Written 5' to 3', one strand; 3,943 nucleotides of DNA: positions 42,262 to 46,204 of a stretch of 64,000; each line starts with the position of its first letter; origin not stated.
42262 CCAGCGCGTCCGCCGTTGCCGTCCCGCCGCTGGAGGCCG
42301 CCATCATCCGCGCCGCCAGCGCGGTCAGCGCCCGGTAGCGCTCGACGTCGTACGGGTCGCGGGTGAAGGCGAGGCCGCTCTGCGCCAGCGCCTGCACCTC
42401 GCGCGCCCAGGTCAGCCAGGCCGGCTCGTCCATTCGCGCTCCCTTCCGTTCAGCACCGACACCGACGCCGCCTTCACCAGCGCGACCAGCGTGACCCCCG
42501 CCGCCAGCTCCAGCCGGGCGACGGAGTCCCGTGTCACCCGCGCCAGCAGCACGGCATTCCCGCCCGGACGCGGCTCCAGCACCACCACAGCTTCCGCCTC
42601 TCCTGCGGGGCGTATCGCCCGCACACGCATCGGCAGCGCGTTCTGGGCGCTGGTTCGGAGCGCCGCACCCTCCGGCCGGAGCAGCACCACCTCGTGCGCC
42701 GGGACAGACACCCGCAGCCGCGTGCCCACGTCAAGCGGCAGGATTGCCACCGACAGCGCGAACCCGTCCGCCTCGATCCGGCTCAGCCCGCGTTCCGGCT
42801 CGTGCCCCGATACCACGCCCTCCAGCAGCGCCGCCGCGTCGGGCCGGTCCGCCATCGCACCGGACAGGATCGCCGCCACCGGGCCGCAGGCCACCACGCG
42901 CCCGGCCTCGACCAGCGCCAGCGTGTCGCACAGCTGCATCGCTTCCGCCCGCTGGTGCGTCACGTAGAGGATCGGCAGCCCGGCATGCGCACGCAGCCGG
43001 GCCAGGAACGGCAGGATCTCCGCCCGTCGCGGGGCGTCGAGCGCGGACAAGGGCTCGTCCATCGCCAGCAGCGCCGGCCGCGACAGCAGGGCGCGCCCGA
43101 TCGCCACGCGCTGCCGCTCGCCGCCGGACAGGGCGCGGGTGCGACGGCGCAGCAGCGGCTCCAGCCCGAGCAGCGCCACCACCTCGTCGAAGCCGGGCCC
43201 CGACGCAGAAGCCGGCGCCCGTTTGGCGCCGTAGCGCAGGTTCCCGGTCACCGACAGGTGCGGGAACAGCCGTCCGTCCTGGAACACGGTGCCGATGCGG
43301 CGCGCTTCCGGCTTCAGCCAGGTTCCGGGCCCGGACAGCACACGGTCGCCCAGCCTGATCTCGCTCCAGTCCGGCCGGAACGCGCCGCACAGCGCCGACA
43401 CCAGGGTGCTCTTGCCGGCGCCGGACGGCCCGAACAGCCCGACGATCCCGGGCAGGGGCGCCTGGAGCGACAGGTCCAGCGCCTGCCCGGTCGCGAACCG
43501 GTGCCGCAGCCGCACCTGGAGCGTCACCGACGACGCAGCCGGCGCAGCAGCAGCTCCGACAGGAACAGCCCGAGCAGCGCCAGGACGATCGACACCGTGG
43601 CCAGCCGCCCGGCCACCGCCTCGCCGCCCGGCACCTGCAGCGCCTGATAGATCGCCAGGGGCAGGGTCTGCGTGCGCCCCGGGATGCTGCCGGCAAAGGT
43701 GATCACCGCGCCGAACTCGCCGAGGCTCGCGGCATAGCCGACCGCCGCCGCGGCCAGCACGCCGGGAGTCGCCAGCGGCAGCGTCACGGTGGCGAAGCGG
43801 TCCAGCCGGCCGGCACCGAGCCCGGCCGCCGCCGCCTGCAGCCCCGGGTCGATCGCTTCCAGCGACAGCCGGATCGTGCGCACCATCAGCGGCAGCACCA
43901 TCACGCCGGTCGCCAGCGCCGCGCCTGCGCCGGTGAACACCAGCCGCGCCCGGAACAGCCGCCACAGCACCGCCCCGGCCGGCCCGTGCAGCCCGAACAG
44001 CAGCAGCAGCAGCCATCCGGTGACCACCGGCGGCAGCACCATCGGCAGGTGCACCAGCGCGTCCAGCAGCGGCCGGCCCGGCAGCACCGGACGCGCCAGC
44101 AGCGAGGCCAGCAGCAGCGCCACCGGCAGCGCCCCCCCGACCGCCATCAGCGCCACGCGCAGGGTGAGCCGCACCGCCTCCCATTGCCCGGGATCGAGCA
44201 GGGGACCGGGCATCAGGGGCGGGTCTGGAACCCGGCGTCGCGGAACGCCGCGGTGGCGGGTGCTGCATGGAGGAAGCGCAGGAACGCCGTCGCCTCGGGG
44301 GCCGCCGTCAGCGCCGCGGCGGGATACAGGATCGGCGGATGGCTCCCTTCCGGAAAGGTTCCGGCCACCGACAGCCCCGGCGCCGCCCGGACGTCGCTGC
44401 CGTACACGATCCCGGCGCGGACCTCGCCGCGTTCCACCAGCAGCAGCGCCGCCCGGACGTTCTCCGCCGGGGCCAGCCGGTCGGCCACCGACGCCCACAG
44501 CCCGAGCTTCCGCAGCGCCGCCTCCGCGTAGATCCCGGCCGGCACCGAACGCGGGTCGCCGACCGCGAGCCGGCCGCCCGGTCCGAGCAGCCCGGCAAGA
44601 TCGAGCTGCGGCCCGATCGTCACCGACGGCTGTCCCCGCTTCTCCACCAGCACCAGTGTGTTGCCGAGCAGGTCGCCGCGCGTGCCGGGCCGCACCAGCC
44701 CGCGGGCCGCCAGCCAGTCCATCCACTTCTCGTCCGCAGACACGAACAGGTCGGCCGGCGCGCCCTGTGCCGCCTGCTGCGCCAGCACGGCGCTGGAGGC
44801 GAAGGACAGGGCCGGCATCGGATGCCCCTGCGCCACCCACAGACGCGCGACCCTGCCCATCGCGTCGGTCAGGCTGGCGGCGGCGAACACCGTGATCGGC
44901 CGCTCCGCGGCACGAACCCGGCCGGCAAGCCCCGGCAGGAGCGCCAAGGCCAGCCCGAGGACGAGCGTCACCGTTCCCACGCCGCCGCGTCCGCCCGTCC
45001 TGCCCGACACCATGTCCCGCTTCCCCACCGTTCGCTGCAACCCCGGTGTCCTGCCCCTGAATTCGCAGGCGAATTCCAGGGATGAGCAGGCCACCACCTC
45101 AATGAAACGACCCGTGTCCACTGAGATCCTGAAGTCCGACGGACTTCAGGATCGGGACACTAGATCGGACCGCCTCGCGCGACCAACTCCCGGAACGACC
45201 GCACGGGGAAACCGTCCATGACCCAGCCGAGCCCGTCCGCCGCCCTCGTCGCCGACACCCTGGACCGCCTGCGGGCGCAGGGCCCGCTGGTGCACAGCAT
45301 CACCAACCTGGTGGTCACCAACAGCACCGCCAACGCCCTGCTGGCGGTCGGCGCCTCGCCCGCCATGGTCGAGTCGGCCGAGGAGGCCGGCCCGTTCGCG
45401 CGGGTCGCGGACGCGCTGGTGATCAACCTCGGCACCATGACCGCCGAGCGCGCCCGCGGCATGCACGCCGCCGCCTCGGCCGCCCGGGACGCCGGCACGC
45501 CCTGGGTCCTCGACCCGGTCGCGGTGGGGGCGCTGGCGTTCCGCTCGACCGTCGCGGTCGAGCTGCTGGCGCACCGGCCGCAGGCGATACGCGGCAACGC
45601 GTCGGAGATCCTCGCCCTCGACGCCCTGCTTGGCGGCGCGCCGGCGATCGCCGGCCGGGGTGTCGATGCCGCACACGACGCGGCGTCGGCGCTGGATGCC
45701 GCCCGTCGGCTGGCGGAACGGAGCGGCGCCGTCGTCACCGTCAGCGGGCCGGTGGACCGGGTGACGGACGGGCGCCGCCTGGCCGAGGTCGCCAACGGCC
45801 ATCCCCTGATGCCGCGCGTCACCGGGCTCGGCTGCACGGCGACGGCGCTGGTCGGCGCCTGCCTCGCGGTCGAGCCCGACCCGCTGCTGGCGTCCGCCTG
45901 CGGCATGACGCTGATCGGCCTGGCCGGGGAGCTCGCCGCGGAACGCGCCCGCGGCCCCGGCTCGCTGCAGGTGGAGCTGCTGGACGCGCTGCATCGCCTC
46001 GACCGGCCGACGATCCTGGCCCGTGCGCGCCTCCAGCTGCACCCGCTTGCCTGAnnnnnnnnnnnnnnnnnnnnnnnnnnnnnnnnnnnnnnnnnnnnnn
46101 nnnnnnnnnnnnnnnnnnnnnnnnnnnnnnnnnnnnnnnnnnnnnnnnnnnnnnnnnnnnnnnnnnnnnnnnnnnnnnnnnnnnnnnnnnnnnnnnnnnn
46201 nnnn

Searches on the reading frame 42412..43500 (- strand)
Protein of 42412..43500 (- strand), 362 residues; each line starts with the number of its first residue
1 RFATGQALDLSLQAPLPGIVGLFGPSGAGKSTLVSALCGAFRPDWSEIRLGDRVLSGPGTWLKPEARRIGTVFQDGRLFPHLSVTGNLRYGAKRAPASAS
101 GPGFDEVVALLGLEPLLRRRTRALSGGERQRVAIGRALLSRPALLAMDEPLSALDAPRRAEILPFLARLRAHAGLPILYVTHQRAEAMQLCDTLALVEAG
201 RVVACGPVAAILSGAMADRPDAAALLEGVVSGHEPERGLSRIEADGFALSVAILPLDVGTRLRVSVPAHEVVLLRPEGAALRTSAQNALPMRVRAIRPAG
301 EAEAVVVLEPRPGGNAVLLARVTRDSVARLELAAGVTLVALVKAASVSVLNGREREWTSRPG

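Call 17: search_protein_families(library=pfam, proteins=[window:42412-43500:-], max_evalue=0.001)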
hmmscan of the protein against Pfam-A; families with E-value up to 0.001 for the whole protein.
window:42412-43500:- (362 aa): 3 families
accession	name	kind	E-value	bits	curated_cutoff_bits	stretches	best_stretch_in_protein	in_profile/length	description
PF00005.33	ABC_tran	-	1.2e-26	94.4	25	1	10-151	4-136/137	ABC transporter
PF03459.23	TOBE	-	2.6e-11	44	22.3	1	283-348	1-63/64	TOBE domain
PF13304.12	AAA_21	-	2.2e-05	25.1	27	0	19-42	1-24/304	AAA domain, putative AbiEii toxin, Type IV TA system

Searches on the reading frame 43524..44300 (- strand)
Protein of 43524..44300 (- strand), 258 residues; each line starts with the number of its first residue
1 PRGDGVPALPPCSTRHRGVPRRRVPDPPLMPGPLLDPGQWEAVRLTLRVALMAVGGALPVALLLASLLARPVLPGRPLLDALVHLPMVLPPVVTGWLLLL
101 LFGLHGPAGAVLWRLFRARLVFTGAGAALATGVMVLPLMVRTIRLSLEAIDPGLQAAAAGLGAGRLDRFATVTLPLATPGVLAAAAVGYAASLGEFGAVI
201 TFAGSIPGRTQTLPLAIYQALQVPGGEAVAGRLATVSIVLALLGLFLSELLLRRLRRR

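Call 17: search_protein_families(library=pfam, proteins=[window:43524-44300:-], max_evalue=0.001)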
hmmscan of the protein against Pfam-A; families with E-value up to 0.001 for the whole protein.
window:43524-44300:- (258 aa): 1 family
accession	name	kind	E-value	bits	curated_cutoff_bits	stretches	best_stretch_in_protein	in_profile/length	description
PF00528.27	BPD_transp_1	-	6.3e-11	42.8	26.4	1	62-257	2-184/184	Binding-protein-dependent transport system inner membrane component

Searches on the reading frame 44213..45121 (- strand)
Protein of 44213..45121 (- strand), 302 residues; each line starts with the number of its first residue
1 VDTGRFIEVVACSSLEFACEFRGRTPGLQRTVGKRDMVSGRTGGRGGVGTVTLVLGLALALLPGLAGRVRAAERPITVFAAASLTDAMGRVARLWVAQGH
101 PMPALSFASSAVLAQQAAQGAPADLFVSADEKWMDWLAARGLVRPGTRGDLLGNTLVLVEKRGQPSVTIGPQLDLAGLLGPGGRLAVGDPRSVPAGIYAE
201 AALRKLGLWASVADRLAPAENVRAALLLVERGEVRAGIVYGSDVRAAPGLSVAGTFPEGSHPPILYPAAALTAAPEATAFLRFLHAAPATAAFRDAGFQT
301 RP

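Call 17: search_protein_families(library=pfam, proteins=[window:44213-45121:-], max_evalue=0.001)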
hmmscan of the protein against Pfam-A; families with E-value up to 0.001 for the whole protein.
window:44213-45121:- (302 aa): 2 families
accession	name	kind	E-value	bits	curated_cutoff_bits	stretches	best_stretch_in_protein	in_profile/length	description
PF13531.11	SBP_bac_11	-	7.9e-49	166.9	25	1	76-299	1-227/227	Bacterial extracellular solute-binding protein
PF01547.30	SBP_bac_1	-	1.2e-09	39.1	26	1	106-285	29-301/307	Bacterial extracellular solute-binding protein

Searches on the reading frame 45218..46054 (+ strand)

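Call 17: search_protein_families(library=pfam, proteins=[window:45218-46054:+], max_evalue=0.001)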
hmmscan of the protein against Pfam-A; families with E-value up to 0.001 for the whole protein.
window:45218-46054:+ (278 aa): 2 families
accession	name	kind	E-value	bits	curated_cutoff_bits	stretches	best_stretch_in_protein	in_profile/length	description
PF02110.20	HK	-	1.4e-76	257.6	27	1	15-262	1-245/247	Hydroxyethylthiazole kinase family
PF01256.23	Carb_kinase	-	4.4e-06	26.8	27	1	140-257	136-239/242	NAD(P)H-hydrate dehydratase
